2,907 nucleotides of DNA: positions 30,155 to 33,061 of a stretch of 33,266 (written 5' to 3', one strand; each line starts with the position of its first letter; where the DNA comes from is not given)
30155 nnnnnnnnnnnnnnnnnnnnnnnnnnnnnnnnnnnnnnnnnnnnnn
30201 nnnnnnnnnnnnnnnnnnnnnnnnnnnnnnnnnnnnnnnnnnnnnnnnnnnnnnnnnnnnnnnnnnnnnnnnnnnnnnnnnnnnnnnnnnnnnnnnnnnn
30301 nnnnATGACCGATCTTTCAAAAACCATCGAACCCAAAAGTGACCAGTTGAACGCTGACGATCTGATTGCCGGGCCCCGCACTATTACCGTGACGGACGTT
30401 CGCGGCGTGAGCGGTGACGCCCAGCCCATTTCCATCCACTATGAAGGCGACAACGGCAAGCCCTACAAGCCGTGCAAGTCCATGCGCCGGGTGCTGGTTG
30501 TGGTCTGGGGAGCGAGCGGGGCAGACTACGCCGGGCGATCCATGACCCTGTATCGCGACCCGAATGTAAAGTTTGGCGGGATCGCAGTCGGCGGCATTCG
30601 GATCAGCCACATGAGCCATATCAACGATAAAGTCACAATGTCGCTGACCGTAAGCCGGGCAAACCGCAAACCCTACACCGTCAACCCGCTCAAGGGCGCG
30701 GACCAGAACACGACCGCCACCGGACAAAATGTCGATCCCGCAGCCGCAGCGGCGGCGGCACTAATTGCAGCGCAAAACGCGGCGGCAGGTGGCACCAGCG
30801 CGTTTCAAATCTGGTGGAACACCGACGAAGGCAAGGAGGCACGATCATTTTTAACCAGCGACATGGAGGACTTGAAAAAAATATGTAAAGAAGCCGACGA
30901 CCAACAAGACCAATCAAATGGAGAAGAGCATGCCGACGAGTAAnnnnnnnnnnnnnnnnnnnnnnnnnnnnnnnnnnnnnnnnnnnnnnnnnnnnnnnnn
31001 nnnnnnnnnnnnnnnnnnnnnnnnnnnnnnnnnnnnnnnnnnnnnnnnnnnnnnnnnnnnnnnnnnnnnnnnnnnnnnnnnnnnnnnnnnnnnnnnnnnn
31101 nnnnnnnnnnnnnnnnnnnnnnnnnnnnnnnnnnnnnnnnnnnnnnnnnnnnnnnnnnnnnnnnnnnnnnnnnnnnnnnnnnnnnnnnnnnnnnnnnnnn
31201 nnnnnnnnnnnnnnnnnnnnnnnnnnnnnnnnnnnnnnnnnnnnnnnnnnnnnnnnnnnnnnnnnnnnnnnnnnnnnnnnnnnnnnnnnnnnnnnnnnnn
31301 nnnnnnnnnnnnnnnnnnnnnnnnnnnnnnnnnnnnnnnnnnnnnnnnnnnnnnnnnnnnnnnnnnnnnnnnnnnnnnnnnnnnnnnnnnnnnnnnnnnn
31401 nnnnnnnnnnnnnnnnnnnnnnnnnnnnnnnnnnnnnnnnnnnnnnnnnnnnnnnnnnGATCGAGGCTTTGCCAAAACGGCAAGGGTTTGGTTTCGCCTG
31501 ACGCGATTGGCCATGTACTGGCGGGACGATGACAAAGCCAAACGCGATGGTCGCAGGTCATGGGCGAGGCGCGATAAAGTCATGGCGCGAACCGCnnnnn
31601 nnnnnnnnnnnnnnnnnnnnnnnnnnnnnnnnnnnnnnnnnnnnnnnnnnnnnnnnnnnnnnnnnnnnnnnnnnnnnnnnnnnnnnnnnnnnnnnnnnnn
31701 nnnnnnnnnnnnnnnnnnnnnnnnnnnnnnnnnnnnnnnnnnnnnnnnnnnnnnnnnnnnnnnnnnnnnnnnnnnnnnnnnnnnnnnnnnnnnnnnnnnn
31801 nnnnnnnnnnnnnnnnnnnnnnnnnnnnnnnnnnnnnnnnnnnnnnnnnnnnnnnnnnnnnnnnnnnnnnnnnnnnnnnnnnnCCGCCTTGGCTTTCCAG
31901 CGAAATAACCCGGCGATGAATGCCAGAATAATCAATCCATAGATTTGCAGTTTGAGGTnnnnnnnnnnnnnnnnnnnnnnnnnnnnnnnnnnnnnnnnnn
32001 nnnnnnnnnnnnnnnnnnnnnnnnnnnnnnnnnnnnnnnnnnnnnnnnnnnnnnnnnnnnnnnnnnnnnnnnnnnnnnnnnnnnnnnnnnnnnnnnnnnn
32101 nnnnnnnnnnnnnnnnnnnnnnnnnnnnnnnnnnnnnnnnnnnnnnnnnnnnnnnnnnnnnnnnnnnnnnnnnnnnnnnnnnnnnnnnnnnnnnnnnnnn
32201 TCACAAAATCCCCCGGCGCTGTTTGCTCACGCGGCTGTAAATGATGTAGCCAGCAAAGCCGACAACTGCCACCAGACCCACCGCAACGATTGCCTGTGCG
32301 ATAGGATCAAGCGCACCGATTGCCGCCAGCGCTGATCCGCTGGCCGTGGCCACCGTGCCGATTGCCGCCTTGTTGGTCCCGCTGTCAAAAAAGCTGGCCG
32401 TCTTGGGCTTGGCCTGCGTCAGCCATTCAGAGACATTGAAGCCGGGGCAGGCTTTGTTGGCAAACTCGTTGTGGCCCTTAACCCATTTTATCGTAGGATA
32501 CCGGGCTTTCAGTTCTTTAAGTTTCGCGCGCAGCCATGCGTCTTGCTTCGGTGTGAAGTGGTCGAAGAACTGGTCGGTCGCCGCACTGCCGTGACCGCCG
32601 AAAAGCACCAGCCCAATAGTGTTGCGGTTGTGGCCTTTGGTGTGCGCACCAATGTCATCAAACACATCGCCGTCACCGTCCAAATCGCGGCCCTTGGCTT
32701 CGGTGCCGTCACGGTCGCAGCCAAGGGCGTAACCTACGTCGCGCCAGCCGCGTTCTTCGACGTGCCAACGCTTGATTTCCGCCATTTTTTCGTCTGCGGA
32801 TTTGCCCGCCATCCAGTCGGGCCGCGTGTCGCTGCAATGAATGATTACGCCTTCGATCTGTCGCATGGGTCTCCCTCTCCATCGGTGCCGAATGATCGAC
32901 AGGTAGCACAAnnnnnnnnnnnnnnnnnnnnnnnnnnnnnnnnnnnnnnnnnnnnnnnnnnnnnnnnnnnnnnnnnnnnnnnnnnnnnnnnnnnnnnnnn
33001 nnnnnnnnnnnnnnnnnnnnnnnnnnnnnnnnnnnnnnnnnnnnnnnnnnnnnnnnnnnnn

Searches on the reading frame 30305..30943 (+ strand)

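Call 6: search_protein_families(library=pfam, proteins=[window:30305-30943:+], max_evalue=0.1)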
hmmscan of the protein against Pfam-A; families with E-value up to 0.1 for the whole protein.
window:30305-30943:+ (212 aa): 0 families

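Call 7: search_protein_families(library=phrogs, proteins=[window:30305-30943:+], max_evalue=0.01)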
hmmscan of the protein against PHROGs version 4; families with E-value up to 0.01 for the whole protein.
window:30305-30943:+ (212 aa): 1 family
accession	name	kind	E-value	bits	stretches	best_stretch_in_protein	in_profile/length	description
phrog_11517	-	unknown function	2.3e-61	207.9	1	1-158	1-155/188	-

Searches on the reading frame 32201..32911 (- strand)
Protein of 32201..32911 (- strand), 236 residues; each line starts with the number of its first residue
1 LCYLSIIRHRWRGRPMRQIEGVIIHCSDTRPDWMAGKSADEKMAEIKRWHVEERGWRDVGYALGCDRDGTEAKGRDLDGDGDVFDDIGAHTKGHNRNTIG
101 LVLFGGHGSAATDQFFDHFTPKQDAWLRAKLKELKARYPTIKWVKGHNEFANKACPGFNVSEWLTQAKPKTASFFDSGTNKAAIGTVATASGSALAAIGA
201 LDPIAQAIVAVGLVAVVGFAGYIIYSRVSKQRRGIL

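Call 74: search_protein_families(library=phrogs, proteins=[window:32201-32911:-], max_evalue=0.001)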
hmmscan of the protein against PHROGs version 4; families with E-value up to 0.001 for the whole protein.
window:32201-32911:- (236 aa): 2 families
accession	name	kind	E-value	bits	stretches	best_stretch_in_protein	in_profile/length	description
phrog_822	-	lysis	2.8e-44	152.4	1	10-180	15-169/215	amidase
phrog_1493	-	lysis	2.6e-22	80.6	1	8-195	20-199/394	endolysin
